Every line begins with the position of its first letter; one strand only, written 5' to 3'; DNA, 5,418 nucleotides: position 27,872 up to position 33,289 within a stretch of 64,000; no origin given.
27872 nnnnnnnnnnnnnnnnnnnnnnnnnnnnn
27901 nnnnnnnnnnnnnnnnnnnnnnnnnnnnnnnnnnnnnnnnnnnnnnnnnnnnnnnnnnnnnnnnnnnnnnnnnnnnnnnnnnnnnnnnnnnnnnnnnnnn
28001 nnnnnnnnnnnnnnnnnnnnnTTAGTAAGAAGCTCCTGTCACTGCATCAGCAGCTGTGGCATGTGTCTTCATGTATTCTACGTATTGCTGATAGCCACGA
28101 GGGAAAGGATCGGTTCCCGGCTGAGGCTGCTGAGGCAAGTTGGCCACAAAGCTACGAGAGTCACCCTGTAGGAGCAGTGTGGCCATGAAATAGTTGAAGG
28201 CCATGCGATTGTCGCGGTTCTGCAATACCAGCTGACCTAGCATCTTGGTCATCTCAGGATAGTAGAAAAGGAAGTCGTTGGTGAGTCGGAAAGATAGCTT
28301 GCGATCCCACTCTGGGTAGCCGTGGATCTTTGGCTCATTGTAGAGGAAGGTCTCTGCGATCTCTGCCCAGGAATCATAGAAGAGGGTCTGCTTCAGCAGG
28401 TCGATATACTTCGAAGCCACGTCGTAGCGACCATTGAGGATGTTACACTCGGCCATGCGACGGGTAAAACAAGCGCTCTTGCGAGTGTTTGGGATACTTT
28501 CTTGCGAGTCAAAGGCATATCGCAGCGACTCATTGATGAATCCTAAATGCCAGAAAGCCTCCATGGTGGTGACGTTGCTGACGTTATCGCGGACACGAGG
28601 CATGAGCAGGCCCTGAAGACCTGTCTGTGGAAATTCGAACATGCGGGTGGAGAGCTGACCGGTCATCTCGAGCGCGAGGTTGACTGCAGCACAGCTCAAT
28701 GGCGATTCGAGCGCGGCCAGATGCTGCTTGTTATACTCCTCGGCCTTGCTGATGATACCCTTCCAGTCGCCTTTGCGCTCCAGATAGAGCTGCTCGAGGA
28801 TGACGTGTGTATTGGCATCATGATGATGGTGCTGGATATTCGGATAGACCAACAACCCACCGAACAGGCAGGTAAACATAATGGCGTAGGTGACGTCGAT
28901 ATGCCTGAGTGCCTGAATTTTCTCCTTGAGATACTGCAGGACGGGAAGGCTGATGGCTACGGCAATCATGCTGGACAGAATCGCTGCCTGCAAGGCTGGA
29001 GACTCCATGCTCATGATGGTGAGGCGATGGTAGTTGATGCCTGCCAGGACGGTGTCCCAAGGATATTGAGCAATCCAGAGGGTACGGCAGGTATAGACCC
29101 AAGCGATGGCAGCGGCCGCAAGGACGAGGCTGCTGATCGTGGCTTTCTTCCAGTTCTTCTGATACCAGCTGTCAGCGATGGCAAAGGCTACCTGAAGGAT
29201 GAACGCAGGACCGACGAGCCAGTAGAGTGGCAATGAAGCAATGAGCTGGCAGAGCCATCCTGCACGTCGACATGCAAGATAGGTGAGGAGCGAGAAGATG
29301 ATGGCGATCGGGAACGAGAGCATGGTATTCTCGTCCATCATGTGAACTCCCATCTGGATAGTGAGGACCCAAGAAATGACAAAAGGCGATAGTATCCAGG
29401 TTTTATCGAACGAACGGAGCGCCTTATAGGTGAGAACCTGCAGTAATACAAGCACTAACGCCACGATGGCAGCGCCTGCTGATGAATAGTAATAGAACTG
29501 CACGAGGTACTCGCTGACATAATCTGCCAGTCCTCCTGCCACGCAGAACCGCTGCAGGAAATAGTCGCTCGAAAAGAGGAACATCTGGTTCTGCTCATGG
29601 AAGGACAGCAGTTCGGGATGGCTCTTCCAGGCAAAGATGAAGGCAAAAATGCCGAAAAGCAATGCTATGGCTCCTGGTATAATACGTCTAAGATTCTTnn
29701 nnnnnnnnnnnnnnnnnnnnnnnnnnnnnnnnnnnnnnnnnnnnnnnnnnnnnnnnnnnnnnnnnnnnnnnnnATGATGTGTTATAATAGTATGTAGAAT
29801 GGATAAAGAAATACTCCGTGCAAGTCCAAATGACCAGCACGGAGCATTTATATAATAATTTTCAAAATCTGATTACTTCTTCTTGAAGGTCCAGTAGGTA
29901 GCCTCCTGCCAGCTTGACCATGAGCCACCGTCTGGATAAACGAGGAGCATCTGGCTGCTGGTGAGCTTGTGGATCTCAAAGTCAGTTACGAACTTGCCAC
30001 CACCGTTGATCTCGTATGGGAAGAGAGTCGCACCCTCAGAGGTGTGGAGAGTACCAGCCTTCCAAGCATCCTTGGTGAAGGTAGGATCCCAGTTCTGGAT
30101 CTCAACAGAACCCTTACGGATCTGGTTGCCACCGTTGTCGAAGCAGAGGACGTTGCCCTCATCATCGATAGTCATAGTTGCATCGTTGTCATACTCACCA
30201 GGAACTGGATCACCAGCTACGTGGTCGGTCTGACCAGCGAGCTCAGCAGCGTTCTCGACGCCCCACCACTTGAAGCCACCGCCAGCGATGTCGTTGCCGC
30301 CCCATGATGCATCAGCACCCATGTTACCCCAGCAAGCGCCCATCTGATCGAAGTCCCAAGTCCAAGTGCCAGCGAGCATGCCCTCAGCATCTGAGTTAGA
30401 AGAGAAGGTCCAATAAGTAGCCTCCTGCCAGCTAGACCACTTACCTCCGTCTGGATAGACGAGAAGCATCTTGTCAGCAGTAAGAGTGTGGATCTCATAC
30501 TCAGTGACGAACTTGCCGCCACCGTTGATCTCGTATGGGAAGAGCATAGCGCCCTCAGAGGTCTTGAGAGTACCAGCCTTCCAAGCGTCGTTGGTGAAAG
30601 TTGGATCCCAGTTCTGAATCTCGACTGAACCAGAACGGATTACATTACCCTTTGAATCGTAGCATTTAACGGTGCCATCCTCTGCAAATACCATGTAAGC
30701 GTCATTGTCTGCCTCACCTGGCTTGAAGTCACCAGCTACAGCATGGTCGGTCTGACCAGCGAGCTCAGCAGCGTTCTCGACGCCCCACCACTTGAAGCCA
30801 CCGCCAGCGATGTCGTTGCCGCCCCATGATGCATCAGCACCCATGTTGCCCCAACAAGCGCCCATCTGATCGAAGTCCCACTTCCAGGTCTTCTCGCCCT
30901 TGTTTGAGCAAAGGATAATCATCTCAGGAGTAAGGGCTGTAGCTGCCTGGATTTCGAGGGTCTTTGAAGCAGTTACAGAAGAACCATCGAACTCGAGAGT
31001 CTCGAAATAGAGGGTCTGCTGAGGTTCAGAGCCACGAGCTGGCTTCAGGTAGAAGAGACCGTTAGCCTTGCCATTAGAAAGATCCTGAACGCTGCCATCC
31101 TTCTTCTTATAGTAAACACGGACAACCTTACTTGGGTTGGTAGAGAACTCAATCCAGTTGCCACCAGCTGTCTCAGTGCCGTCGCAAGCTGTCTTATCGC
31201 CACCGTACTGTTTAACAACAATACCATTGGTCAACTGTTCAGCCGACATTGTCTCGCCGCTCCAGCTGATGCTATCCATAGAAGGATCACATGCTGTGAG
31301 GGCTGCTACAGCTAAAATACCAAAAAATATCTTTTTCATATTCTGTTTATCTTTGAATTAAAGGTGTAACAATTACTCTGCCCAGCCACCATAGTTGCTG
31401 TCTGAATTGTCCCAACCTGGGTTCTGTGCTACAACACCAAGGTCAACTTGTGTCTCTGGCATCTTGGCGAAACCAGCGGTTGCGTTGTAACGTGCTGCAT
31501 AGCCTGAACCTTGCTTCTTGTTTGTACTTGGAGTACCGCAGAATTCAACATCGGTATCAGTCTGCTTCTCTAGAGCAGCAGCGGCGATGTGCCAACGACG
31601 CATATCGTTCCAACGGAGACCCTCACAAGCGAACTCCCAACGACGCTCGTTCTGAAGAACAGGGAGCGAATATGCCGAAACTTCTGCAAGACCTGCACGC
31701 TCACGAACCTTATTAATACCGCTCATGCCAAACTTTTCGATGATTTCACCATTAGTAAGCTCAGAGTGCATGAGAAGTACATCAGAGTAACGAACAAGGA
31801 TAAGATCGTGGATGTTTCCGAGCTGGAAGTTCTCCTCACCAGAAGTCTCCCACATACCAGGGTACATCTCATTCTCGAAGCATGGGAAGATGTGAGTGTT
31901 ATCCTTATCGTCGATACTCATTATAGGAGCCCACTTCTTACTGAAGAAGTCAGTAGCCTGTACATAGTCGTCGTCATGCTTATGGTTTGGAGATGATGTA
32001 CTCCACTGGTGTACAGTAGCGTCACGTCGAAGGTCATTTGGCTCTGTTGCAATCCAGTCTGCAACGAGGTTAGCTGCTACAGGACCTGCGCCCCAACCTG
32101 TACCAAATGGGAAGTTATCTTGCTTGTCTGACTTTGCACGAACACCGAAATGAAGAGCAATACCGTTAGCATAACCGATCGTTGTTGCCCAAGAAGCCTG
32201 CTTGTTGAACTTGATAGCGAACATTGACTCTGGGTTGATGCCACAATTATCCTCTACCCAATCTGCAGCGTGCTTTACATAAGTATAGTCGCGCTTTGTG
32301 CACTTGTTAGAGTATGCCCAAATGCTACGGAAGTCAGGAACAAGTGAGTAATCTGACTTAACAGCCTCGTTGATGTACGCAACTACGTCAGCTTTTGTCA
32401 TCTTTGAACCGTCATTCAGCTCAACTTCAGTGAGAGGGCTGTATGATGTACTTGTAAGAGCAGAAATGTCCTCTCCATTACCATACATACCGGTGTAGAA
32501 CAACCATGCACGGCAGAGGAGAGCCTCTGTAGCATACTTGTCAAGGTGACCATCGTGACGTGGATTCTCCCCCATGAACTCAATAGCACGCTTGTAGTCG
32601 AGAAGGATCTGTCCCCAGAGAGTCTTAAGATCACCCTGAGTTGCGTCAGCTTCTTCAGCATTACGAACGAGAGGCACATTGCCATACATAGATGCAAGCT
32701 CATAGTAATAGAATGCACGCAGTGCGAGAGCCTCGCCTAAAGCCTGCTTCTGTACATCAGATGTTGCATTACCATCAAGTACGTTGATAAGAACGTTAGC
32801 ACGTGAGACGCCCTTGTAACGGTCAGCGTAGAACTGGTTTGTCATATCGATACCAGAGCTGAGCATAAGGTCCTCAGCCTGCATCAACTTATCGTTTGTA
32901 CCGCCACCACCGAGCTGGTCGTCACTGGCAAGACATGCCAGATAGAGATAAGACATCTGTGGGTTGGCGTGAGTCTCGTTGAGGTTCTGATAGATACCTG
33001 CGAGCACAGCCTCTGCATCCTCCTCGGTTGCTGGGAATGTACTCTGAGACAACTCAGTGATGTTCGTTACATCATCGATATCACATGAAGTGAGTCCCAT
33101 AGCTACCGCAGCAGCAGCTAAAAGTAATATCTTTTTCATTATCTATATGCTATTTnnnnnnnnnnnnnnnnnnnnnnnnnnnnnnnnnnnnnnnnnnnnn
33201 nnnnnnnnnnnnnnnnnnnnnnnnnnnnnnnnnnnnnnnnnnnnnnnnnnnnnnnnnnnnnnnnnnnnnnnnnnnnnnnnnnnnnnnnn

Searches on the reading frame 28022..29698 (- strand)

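Call 3: search_protein_families(library=pfam, proteins=[window:28022-29698:-], max_evalue=0.01)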
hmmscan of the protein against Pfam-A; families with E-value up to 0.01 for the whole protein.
window:28022-29698:- (558 aa): 1 family
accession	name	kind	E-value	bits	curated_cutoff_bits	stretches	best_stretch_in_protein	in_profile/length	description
PF19529.4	DUF6057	-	1.8e-118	397.3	29.8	1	7-545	6-516/569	Family of unknown function (DUF6057)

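Call 4: search_protein_families(library=ncbifam, proteins=[window:28022-29698:-], max_evalue=0.01)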
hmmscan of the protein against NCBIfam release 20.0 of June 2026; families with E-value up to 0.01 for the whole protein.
window:28022-29698:- (558 aa): 0 families

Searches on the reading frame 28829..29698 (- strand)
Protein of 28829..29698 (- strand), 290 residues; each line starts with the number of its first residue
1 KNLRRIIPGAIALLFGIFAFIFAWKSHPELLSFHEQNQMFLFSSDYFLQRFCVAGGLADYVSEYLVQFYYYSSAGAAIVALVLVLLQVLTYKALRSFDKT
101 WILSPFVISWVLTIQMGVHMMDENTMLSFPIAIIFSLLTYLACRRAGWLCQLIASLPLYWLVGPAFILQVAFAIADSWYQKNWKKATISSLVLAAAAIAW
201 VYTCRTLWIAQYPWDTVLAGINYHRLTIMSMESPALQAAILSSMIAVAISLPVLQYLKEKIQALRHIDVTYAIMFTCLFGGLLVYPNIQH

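Call 51: search_protein_families(library=pfam, proteins=[window:28829-29698:-], max_evalue=10)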
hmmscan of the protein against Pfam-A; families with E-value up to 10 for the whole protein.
window:28829-29698:- (290 aa): 2 families
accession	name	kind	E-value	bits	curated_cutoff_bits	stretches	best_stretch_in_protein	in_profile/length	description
PF19529.4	DUF6057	-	1.8e-45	156.4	29.8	1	7-264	6-262/569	Family of unknown function (DUF6057)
PF09843.14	DUF2070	-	0.23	10.2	30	1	71-263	16-181/561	Predicted membrane protein (DUF2070)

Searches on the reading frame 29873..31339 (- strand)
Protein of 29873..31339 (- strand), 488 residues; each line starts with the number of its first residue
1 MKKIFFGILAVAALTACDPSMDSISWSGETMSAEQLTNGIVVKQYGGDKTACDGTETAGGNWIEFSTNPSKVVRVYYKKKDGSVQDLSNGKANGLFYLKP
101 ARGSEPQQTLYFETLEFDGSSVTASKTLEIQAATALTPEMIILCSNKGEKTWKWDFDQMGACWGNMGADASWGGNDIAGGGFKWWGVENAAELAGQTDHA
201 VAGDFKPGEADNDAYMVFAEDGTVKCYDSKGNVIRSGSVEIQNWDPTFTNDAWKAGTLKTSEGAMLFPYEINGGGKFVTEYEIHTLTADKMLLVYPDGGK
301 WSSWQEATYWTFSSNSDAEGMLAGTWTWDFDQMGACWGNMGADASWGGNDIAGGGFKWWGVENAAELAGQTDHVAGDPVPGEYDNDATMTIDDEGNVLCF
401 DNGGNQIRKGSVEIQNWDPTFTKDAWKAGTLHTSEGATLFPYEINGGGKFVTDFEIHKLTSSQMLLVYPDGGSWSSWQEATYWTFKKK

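Call 11: search_protein_families(library=pfam, proteins=[window:29873-31339:-], max_evalue=0.0001)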
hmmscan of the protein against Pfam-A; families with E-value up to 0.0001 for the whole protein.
window:29873-31339:- (488 aa): 0 families

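Call 73: search_protein_families(library=pfam, proteins=[window:29873-31339:-], max_evalue=0.001)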
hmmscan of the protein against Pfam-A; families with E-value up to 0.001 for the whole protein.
window:29873-31339:- (488 aa): 1 family
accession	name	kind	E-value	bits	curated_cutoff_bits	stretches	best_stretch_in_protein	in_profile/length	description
PF08139.17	LPAM_1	-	0.0002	22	20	1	1-17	1-17/18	Prokaryotic membrane lipoprotein lipid attachment site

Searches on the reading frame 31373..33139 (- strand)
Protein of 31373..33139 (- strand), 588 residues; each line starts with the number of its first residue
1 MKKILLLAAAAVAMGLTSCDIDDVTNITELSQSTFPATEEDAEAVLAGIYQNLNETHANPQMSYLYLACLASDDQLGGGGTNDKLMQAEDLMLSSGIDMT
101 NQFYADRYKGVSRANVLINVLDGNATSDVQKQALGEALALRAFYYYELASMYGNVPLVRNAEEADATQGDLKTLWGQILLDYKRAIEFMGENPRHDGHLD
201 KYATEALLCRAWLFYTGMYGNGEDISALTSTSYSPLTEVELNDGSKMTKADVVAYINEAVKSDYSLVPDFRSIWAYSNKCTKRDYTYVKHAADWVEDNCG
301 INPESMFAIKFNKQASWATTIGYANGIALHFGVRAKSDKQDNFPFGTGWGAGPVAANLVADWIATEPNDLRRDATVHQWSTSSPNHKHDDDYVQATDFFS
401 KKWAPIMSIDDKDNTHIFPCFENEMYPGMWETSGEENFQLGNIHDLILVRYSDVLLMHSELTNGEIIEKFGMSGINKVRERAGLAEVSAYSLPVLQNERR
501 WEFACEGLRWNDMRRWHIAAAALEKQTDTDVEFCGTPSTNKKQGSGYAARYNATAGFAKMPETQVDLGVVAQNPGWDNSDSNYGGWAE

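Call 11: search_protein_families(library=pfam, proteins=[window:31373-33139:-], max_evalue=0.0001)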
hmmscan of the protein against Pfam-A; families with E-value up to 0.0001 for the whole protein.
window:31373-33139:- (588 aa): 2 families
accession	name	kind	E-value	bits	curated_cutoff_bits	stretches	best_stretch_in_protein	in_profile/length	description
PF07980.17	SusD_RagB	-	8.7e-19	68.7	23.1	1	365-576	76-297/297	SusD family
PF14322.12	SusD-like_3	-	5.9e-17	63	27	1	98-213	72-191/191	Starch-binding associating with outer membrane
